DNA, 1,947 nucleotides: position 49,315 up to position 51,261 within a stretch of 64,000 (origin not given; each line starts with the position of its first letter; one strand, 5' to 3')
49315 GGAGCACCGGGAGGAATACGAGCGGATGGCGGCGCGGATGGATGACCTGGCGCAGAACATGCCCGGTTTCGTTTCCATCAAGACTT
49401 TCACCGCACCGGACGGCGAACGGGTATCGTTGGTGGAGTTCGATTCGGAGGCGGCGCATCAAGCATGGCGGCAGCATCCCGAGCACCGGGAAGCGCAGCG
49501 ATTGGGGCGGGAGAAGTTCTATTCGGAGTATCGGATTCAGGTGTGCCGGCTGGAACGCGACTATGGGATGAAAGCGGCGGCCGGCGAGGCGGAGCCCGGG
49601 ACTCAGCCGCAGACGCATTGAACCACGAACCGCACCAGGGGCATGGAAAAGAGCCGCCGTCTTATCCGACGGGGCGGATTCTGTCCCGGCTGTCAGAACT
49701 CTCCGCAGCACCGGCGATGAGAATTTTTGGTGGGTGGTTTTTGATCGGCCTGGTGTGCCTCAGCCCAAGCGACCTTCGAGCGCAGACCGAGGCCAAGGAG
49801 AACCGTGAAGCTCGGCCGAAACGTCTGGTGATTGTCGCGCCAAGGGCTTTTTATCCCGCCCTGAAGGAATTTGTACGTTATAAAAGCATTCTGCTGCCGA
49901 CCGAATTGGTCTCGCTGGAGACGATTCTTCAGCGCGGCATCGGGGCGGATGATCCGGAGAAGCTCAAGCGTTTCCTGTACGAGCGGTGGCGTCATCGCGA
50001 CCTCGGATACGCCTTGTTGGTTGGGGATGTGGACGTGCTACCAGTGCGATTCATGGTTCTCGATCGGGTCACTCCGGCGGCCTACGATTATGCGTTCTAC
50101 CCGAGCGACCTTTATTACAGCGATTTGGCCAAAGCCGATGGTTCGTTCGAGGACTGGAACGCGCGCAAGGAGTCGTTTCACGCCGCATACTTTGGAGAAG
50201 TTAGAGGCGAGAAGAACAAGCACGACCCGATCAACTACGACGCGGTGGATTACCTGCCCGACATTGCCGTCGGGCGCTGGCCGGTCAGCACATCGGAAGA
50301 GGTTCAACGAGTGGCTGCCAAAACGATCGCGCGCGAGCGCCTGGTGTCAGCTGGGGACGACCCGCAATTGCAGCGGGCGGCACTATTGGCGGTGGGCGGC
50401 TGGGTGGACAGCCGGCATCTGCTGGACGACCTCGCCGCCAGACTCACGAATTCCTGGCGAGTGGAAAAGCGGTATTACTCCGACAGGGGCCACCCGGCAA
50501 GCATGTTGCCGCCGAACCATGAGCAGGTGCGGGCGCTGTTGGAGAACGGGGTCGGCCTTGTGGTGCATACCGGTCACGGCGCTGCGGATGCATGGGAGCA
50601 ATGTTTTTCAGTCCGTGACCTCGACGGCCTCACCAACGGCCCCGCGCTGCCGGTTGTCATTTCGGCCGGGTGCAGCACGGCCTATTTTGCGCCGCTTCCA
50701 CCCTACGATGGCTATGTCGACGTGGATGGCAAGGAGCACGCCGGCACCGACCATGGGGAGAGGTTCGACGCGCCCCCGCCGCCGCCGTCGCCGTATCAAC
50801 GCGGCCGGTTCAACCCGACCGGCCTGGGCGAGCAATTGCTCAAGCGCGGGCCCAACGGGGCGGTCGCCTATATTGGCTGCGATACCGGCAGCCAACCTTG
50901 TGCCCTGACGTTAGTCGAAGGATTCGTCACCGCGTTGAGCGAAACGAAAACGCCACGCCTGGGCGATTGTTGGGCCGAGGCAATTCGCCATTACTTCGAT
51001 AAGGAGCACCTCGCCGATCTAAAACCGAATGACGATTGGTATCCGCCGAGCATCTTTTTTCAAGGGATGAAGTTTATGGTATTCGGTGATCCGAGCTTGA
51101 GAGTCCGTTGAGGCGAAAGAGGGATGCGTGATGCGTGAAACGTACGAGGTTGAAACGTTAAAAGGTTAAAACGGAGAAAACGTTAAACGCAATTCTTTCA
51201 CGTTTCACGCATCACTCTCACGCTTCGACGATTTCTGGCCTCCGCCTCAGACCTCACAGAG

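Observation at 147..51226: Dispersed family of degenerate heptanucleotide (7-8 nt) tandem arrays at 15 or more loci, reusing the same unit vocabulary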

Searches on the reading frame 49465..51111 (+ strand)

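Call 11: search_protein_families(library=pfam, proteins=[window:49465-51111:+])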
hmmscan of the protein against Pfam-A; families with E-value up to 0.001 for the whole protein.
window:49465-51111:+ (548 aa): 1 family
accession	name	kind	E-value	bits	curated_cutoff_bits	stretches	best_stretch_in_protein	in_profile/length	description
PF01364.23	Peptidase_C25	-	1.9e-48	166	23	1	122-547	2-374/374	Peptidase family C25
